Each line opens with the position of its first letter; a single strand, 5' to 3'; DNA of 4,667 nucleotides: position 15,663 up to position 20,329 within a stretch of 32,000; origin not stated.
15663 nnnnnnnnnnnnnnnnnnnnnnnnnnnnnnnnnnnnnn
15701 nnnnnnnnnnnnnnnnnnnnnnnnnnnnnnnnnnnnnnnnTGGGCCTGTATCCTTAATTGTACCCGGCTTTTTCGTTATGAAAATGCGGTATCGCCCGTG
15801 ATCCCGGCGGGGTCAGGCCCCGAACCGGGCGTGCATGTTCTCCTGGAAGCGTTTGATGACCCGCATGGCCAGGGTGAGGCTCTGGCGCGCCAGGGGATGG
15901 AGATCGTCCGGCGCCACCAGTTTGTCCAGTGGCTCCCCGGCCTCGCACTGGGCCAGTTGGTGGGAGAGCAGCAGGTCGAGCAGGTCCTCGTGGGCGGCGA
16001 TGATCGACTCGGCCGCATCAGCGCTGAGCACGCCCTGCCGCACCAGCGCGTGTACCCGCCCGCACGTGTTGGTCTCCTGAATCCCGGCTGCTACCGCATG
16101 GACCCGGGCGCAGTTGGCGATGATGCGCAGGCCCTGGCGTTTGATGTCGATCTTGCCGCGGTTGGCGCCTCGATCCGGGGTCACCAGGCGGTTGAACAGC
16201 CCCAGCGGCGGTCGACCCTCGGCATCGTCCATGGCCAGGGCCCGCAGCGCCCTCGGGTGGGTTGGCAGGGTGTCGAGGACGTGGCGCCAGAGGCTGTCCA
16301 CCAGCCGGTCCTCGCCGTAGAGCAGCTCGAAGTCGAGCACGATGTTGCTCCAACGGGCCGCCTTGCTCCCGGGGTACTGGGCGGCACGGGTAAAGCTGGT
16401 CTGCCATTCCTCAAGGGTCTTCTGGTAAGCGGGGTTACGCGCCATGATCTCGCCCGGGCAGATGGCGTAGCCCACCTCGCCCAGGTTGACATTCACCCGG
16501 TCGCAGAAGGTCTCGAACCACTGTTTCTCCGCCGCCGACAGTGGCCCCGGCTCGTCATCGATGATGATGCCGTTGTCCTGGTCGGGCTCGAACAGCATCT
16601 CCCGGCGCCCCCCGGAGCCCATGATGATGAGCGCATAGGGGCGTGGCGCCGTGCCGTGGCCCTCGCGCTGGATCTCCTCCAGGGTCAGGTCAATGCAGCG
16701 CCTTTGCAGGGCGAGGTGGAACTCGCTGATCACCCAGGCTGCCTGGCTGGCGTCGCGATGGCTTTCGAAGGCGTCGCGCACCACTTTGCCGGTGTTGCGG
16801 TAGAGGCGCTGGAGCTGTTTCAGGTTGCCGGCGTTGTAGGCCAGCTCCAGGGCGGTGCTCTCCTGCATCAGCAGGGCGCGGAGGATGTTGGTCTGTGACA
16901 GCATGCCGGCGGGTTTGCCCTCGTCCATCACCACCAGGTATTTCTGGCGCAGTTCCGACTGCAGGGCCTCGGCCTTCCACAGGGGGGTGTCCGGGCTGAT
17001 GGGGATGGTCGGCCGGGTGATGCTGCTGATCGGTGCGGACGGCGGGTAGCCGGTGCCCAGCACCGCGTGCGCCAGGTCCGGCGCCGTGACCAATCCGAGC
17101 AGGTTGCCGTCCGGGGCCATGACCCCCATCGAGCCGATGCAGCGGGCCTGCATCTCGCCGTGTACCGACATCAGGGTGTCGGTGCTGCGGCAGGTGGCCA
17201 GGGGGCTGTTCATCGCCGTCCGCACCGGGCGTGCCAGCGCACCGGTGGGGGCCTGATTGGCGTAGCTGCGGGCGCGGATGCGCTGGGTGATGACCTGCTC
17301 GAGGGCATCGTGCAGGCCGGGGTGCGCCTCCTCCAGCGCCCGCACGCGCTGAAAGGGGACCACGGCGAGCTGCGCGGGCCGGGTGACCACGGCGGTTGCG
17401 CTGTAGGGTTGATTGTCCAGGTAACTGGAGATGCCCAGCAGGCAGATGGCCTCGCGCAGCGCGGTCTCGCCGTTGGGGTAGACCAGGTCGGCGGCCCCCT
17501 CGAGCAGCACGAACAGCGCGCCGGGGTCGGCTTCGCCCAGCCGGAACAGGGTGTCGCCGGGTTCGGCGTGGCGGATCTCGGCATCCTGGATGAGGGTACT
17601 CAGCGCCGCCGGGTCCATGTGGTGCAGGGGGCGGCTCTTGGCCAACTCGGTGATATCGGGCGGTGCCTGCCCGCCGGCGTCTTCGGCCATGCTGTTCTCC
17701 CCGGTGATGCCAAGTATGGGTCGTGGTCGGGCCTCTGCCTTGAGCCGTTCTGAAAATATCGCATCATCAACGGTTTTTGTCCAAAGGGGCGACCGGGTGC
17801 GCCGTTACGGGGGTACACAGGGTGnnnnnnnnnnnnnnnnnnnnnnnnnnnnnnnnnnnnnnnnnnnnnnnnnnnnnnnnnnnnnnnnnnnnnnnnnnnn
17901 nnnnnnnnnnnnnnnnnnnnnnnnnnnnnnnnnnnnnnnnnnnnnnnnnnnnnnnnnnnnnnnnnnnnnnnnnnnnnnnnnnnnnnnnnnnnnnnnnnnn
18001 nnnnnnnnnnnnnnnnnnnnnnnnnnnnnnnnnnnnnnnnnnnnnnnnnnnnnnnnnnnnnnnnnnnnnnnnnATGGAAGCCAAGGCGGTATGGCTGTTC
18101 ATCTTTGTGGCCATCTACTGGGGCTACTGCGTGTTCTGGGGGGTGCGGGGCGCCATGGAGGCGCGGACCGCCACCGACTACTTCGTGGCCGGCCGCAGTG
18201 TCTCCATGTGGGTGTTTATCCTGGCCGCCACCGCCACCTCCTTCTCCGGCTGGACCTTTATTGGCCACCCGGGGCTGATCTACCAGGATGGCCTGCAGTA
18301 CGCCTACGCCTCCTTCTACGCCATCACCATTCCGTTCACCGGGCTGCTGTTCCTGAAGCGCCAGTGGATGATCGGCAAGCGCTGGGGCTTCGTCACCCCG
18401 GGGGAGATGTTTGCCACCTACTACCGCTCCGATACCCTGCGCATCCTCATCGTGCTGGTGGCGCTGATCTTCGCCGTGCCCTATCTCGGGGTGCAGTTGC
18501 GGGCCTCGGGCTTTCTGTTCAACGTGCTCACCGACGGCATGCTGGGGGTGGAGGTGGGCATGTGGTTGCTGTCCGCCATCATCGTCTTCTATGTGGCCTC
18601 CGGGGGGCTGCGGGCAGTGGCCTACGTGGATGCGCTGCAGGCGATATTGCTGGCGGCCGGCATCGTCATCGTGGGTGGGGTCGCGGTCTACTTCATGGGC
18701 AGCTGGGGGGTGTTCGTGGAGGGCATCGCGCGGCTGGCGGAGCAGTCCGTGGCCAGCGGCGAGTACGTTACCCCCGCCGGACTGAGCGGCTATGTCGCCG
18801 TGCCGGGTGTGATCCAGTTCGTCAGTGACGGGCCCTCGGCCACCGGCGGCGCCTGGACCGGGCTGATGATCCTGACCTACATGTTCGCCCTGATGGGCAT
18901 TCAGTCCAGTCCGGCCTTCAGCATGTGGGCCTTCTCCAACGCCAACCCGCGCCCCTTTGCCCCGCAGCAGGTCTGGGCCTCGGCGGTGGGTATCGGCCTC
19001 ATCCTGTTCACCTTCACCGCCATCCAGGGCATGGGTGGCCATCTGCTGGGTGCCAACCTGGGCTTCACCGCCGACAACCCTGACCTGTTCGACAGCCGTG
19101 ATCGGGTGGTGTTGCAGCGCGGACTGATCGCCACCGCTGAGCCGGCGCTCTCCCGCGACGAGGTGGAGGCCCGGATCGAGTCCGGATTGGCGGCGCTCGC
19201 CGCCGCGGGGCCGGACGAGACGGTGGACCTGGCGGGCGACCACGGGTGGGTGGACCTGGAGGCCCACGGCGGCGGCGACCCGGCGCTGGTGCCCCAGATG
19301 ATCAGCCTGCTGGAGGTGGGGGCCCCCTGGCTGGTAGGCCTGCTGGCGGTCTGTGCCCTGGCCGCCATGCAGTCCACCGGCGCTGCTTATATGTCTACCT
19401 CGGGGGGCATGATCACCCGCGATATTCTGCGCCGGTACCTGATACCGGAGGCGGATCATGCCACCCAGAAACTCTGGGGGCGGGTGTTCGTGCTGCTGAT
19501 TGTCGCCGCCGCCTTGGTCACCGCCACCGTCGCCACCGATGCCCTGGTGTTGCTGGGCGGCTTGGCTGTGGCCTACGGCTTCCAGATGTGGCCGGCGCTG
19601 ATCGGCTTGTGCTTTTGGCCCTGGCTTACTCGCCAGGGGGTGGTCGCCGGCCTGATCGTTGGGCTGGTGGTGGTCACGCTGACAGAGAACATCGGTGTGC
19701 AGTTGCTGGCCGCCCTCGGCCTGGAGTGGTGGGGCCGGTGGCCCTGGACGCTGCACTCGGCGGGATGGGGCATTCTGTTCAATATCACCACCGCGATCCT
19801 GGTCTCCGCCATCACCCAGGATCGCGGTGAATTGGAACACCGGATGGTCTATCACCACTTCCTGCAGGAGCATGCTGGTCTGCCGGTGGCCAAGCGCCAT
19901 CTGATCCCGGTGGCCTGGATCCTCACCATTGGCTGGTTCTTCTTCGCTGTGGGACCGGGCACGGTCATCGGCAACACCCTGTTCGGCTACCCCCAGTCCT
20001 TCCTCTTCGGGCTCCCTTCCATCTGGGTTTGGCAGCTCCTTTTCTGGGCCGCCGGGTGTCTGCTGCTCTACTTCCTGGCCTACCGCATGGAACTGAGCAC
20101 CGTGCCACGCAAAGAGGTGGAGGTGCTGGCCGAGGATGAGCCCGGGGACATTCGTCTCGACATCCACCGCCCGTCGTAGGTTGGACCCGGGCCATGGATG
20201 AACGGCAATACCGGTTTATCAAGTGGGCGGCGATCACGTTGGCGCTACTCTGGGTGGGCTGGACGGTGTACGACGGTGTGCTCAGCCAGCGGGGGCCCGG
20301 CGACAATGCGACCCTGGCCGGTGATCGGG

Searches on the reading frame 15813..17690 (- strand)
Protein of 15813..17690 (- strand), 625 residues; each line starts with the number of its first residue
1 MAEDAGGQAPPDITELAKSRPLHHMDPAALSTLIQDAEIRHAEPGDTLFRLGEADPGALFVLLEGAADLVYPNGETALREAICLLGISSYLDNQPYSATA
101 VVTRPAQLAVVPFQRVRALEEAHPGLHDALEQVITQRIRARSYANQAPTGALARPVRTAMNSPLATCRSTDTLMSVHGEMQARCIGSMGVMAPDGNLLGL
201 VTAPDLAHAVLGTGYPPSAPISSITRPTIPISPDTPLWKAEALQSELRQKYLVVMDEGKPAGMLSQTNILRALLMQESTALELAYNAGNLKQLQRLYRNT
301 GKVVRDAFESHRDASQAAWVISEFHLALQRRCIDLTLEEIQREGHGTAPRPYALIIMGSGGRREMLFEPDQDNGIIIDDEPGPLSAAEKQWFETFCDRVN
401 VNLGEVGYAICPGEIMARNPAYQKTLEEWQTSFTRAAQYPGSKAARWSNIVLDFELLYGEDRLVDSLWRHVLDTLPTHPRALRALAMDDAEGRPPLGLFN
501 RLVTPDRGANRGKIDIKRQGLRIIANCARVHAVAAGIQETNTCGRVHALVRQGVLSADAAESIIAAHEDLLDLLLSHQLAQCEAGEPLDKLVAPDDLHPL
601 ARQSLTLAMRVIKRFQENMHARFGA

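Call 3: search_protein_families(library=pfam, proteins=[window:15813-17690:-], max_evalue=1)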
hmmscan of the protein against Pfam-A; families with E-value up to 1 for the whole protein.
window:15813-17690:- (625 aa): 5 families
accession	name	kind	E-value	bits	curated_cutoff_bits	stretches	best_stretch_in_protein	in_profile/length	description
PF10335.14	DUF294_C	-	1.7e-45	154.8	22.5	1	480-623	2-145/145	Putative nucleotidyltransferase substrate binding domain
PF03445.19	DUF294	-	9.9e-41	139.3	21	1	300-441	3-136/138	Putative nucleotidyltransferase DUF294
PF00571.33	CBS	-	1.7e-12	47.9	24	2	223-274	3-56/57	CBS domain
PF00027.35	cNMP_binding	-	5.2e-09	36.4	27.5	1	40-119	2-85/89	Cyclic nucleotide-binding domain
PF02479.21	Herpes_IE68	-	0.034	14.2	21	1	433-497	46-112/134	Herpesvirus immediate early protein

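Call 4: search_protein_families(library=ncbifam, proteins=[window:15813-17690:-], max_evalue=1)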
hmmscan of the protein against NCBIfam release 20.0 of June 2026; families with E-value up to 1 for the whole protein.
window:15813-17690:- (625 aa): 6 families
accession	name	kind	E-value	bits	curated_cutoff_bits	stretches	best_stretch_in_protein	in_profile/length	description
NF011442.0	PRK14869.1-4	equivalog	0.00018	20.1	400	2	151-209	244-302/543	putative manganese-dependent inorganic diphosphatase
NF011447.0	PRK14869.2-3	equivalog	0.00082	18.1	522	1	156-210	70-124/540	putative manganese-dependent inorganic diphosphatase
NF006901.0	PRK09392.1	equivalog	0.001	18.5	211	1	12-134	5-130/236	transcriptional activator FtrB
NF041552.1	TF_PrdR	equivalog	0.0073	14.7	795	1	156-276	8-128/577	sigma-54 dependent transcriptional regulator PrdR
NF053603.1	HhpR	exception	0.043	13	520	0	231-282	74-126/282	CBS domain-containing high hydrostatic pressure regulator HhpR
NF011443.0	PRK14869.1-5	equivalog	0.17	10.3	335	0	158-211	73-126/546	putative manganese-dependent inorganic diphosphatase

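Call 62: search_protein_families(library=padloc, proteins=[window:15813-17690:-], max_evalue=0.001)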
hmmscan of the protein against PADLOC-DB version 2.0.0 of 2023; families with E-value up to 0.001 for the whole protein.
window:15813-17690:- (625 aa): 3 families
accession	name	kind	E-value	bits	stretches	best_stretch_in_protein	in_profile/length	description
PDLC00731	Effector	-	9.8e-07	26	1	26-144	29-147/306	TIR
PDLC02371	PycTIR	-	6.6e-06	23.7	1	24-144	24-144/288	-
PDLC00730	Effector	-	0.00066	17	0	26-145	45-165/299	TIR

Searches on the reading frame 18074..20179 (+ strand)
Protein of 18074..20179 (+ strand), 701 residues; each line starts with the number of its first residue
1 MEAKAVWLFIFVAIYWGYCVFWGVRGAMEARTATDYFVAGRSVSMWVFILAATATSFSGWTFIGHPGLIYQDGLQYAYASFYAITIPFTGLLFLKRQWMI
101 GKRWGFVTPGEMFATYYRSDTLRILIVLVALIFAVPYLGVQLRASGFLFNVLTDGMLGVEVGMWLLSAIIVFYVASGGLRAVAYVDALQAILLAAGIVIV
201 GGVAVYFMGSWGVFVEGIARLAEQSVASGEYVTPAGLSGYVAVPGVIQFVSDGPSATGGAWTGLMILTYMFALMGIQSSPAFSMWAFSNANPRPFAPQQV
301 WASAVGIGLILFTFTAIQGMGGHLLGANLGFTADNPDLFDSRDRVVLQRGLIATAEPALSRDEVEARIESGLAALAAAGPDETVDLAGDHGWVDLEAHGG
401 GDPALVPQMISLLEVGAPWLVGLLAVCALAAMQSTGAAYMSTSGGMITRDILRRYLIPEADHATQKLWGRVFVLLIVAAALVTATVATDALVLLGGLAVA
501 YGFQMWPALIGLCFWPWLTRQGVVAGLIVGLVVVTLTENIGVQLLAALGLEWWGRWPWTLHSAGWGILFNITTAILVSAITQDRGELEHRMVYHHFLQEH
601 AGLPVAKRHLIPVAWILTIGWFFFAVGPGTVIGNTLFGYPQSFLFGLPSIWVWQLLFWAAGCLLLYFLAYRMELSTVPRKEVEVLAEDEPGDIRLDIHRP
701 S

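Call 3: search_protein_families(library=pfam, proteins=[window:18074-20179:+], max_evalue=1)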
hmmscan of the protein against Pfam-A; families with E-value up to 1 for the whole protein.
window:18074-20179:+ (701 aa): 1 family
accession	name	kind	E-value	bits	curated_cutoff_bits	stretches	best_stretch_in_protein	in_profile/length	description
PF00474.23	SSF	-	5.8e-31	108.2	22.8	2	36-235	1-193/406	Sodium:solute symporter family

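Call 4: search_protein_families(library=ncbifam, proteins=[window:18074-20179:+], max_evalue=1)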
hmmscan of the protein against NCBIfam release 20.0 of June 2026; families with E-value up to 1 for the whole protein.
window:18074-20179:+ (701 aa): 8 families
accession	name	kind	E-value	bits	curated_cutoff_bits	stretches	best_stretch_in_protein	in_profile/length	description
TIGR00813.1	sss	superfamily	2.2e-31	109.4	184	2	36-249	1-194/411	sodium/solute symporter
TIGR02121.1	Na_Pro_sym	equivalog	8.5e-25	87.4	515.5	2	7-235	2-232/488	sodium/proline symporter PutP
TIGR03648.1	Na_symport_lg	subfamily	8.4e-20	70.7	320.75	2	418-592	360-541/547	VC_2705 family sodium/solute symporter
TIGR02119.1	panF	equivalog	3.7e-19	69.1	328.05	2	8-209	7-207/471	sodium/pantothenate symporter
NF046076.1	monocarbox_MctP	equivalog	1.5e-18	66.7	625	2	8-227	8-226/481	monocarboxylate uptake permease MctP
NF011948.0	PRK15419.1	equivalog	5.6e-14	51.9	955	2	20-218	19-219/502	sodium/proline symporter PutP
NF007790.0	PRK10484.1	equivalog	6.1e-14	51.7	401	2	5-225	5-228/527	solute:sodium symporter family transporter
TIGR00500.1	met_pdase_I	equivalog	0.26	10.8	171.35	1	313-368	157-212/247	type I methionyl aminopeptidase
